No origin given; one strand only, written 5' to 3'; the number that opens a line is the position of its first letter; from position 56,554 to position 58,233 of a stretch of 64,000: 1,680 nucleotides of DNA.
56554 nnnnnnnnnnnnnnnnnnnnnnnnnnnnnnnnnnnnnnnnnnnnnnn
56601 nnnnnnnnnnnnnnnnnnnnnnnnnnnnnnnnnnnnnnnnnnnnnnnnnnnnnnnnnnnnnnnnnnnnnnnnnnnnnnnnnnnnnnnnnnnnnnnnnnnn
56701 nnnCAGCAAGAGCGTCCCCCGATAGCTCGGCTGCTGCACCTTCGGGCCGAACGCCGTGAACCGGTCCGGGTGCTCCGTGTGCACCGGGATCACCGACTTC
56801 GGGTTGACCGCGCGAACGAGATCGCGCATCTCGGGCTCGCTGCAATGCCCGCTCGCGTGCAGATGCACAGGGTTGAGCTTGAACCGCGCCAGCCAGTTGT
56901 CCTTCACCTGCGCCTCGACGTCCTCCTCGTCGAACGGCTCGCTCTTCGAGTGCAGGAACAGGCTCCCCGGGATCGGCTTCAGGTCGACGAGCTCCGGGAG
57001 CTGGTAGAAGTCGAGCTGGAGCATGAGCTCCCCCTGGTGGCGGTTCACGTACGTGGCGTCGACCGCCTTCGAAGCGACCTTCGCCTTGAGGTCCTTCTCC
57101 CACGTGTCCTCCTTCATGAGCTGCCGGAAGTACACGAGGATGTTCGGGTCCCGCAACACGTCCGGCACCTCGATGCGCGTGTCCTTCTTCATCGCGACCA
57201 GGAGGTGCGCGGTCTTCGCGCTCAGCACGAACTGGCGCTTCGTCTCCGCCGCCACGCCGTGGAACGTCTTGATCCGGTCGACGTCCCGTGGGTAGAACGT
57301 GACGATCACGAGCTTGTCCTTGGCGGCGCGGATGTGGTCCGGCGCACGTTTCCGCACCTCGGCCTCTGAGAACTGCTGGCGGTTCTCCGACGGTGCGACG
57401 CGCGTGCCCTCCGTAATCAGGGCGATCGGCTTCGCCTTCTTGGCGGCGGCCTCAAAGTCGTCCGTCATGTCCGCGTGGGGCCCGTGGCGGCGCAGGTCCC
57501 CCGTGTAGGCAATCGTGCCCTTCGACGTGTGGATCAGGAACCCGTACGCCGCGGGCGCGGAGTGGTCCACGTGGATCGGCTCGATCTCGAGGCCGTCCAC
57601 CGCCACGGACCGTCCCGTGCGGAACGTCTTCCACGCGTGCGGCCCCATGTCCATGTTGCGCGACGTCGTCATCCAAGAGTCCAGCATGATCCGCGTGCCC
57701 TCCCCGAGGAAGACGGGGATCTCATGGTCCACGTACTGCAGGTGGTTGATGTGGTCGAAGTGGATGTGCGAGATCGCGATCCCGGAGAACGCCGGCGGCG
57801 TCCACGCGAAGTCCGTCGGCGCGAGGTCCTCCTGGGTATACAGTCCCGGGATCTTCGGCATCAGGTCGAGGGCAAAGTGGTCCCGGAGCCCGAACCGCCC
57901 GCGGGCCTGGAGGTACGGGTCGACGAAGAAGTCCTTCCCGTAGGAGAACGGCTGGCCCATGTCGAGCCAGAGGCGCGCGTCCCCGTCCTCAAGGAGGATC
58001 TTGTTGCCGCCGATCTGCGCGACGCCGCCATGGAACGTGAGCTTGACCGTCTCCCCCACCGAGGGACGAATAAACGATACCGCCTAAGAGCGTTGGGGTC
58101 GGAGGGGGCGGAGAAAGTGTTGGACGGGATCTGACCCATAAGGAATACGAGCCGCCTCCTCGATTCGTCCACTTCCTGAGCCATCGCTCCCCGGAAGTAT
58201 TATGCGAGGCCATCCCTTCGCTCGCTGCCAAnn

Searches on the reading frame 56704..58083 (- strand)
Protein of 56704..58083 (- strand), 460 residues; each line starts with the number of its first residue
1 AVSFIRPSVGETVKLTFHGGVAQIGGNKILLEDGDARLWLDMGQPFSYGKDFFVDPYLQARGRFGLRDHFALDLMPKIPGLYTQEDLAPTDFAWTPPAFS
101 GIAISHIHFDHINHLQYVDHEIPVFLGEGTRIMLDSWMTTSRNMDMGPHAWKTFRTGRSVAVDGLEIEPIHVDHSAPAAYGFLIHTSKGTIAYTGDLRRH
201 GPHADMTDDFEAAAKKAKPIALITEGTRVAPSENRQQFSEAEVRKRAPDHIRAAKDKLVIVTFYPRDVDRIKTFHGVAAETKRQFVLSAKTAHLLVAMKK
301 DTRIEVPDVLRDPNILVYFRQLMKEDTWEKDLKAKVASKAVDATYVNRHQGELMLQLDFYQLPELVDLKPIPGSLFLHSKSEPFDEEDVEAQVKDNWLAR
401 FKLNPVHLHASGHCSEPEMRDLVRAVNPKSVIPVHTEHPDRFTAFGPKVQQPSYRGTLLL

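Call 72: search_protein_families(library=pfam, proteins=[window:56704-58083:-], max_evalue=0.00001)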
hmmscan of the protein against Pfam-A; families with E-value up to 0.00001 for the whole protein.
window:56704-58083:- (460 aa): 2 families
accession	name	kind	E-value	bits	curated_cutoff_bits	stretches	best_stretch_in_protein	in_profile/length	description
PF12706.13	Lactamase_B_2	-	1e-11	45.2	27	1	95-203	27-149/200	Beta-lactamase superfamily domain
PF07521.17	RMMBL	-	3.2e-06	27.5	21.6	1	409-438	12-42/63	Zn-dependent metallo-hydrolase RNA specificity domain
